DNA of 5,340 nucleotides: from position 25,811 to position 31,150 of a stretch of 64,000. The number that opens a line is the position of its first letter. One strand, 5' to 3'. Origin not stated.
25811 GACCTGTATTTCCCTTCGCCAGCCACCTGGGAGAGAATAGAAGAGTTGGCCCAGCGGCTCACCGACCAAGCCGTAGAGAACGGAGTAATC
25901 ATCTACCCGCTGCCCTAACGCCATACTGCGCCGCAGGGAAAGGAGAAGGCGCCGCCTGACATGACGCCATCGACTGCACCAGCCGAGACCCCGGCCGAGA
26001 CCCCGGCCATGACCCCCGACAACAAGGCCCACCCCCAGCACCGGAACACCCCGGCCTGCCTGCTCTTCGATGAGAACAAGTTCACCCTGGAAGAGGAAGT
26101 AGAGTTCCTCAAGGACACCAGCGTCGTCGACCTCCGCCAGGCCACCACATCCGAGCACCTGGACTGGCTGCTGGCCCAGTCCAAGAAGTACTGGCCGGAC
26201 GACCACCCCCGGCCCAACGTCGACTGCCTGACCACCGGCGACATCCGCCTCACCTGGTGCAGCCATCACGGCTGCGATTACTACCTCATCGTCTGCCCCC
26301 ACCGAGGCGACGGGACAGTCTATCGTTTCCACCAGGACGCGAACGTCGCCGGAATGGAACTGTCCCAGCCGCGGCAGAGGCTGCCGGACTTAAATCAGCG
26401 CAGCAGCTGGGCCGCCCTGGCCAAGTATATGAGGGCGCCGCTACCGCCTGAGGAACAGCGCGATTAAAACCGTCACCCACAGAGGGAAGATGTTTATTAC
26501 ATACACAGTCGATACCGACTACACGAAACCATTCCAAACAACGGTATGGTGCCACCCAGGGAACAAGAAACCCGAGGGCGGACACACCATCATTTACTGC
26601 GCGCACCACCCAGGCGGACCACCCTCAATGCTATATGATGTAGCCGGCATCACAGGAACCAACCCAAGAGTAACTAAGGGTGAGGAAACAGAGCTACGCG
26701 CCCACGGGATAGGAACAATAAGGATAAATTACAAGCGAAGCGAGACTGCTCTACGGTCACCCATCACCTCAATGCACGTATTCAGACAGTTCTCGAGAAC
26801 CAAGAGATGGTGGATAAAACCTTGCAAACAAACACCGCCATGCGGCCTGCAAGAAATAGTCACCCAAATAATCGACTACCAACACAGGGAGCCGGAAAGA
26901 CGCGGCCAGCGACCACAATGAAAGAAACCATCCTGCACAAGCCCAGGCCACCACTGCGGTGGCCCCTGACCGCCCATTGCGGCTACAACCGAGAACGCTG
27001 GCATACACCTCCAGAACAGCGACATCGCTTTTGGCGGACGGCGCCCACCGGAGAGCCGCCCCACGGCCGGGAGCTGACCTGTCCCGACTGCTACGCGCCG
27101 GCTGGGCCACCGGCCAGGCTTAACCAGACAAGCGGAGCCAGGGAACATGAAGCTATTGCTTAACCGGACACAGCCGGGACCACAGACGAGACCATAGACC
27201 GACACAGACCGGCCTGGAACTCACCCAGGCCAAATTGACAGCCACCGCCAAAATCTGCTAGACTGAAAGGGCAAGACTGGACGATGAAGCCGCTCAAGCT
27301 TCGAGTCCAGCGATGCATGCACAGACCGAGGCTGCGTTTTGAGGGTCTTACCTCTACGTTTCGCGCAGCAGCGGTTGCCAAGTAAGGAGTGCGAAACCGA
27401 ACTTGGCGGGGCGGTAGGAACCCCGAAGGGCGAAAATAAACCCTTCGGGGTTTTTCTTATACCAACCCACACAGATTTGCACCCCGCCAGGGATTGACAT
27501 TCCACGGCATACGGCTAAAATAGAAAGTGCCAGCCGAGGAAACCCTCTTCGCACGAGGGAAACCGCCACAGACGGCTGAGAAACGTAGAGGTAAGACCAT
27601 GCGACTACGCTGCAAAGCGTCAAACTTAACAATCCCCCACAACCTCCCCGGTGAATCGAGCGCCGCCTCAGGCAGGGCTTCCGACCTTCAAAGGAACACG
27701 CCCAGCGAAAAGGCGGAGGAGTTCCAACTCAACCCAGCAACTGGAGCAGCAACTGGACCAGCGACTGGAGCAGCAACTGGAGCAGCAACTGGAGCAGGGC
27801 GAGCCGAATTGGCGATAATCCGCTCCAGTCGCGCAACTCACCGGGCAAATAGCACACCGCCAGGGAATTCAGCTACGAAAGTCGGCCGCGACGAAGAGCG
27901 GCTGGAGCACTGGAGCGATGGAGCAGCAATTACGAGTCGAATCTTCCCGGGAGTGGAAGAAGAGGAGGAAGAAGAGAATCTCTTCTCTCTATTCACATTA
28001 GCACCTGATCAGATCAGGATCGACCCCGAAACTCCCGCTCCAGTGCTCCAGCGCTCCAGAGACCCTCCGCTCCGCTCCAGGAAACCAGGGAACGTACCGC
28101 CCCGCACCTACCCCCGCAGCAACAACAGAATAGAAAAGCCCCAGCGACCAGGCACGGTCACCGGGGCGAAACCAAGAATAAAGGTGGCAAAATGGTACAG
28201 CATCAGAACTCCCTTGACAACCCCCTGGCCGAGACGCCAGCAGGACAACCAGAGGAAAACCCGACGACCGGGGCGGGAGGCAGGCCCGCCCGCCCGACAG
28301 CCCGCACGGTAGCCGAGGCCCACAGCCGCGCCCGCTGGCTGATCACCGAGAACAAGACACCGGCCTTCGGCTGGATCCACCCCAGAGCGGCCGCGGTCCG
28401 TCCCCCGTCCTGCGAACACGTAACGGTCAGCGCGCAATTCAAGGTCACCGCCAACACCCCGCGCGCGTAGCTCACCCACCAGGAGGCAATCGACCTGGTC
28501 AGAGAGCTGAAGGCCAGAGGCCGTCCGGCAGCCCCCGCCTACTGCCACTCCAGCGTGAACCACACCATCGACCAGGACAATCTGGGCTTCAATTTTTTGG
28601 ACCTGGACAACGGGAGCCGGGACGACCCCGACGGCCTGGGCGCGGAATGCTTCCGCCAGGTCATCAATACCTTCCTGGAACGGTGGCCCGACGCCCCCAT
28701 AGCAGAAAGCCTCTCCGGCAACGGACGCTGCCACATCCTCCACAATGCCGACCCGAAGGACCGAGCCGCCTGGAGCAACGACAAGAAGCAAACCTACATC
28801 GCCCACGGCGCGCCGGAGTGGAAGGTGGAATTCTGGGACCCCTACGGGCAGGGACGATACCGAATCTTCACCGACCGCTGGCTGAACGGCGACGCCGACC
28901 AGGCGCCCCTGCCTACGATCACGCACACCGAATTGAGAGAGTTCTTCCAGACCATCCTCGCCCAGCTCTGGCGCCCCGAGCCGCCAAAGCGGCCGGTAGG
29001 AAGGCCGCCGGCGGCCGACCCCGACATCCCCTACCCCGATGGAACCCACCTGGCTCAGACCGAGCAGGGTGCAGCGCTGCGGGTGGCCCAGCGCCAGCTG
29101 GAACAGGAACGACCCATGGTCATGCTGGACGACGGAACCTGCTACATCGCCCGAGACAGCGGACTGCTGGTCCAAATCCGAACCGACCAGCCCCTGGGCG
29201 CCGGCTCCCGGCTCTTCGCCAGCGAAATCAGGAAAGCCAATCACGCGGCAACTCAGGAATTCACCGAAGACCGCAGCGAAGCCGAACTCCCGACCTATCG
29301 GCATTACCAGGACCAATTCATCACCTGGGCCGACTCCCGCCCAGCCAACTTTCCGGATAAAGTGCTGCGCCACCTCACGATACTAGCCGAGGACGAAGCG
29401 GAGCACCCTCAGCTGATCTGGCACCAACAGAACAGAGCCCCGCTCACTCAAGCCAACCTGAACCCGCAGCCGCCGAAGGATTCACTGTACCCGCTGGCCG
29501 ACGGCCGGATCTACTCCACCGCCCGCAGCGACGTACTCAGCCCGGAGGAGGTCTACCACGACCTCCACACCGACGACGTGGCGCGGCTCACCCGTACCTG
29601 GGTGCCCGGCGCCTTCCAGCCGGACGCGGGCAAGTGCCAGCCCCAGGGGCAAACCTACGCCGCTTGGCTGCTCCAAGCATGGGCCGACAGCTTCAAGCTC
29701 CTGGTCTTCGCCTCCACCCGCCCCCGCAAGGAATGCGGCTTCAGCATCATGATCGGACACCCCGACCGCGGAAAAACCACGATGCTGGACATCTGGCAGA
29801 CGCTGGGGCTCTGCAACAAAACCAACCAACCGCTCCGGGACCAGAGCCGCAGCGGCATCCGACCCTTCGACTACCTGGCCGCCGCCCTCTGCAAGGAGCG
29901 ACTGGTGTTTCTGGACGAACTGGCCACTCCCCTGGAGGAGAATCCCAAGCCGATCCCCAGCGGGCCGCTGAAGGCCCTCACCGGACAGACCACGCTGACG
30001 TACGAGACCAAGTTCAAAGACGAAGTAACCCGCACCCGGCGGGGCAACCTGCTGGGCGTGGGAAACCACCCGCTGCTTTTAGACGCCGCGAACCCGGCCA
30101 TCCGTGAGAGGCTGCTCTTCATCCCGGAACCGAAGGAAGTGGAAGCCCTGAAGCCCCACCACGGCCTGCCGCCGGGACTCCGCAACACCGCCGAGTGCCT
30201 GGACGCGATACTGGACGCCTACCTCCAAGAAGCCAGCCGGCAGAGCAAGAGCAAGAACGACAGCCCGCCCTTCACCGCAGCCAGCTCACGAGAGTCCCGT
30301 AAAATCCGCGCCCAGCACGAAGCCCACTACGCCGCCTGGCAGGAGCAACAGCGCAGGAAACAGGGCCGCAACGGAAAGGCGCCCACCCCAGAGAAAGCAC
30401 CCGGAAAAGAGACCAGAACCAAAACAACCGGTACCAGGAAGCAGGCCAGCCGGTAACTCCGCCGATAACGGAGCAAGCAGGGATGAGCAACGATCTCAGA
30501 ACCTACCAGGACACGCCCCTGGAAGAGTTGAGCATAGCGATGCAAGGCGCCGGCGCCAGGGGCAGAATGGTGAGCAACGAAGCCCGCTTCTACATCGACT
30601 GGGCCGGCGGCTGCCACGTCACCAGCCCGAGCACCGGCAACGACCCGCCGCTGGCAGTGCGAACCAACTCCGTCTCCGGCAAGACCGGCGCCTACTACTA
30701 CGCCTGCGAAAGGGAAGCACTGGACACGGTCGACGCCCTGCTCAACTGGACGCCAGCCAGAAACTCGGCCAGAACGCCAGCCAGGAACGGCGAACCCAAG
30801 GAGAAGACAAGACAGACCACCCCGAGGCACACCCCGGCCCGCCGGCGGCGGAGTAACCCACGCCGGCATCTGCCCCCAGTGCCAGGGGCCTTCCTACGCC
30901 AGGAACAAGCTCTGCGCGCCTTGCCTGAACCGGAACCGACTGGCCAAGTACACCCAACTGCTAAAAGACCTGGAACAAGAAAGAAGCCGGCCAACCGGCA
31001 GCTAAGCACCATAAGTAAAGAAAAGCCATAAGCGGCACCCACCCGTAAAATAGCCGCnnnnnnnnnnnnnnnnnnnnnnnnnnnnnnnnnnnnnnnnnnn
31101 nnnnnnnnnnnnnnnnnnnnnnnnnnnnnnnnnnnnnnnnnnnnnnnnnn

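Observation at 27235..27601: Terminator-bounded sRNA candidate displaying 19 nt perfectly complementary to the SD/start region of the next transcript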

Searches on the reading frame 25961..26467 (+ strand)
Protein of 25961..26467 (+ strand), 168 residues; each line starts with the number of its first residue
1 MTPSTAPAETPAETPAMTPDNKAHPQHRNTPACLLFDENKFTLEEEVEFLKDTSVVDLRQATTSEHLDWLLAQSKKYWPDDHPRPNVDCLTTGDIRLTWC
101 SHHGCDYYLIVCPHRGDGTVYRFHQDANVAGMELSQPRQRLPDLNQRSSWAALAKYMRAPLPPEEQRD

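Call 10: search_protein_families(library=pfam, proteins=[window:25961-26467:+], max_evalue=0.01)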
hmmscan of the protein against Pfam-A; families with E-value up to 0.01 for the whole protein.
window:25961-26467:+ (168 aa): 0 families

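Call 11: search_protein_families(library=phrogs, proteins=[window:25961-26467:+], max_evalue=0.01)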
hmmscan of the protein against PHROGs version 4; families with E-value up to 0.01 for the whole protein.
window:25961-26467:+ (168 aa): 0 families

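Call 67: find_encoding_contigs(protein=window:25961-26467:+, flank=10000, max_places=10)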
Protein window:25961-26467:+ (168 aa): no gene with exactly this product is on record in the collection.

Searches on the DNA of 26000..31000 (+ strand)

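Call 8: search_dna_similar(query=window:26000-31000:+, collection=phages, mode=distant)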
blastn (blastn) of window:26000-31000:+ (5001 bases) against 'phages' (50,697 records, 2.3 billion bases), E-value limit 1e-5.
No match.

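Call 9: search_dna_similar(query=window:26000-31000:+, collection=plasmids, mode=distant)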
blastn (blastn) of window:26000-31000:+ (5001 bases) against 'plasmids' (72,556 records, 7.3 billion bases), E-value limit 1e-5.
No match.

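Call 38: search_rna_families(source=window, start=26900, end=28300, threshold=evalue, max_evalue=10)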
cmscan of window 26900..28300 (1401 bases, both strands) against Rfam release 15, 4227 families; matches with E-value up to 10: 4.
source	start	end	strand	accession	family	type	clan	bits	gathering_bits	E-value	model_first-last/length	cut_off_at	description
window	27881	28083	-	RF04119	MIR1858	Gene; miRNA;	-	19.4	137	2.6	1-197/197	no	MIR1858 microRNA precursor family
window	27409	27467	+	RF00642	mir-23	Gene; miRNA;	-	16.2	52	4.5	1-73/73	no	mir-23 microRNA precursor family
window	27074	27094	-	RF02040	HOTTIP_1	Gene; lncRNA;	-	14.6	50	3.2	37-57/57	no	HOXA transcript at the distal tip, conserved region 1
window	28119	28240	+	RF02158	NPPA-AS1_3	Gene; lncRNA;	-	14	55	3.1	1-108/108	no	NPPA antisense RNA 1 conserved region 3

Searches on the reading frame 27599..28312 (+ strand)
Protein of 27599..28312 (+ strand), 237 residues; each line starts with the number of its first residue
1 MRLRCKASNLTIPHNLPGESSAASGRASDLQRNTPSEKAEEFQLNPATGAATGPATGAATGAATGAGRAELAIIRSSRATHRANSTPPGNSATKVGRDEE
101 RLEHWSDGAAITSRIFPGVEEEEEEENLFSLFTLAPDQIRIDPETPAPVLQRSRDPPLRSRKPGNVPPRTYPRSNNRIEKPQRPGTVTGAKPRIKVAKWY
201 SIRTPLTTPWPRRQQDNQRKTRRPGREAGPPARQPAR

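Call 10: search_protein_families(library=pfam, proteins=[window:27599-28312:+], max_evalue=0.01)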
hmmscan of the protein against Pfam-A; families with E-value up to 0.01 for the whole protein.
window:27599-28312:+ (237 aa): 0 families

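Call 11: search_protein_families(library=phrogs, proteins=[window:27599-28312:+], max_evalue=0.01)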
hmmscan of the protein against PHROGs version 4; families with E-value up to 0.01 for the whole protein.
window:27599-28312:+ (237 aa): 0 families
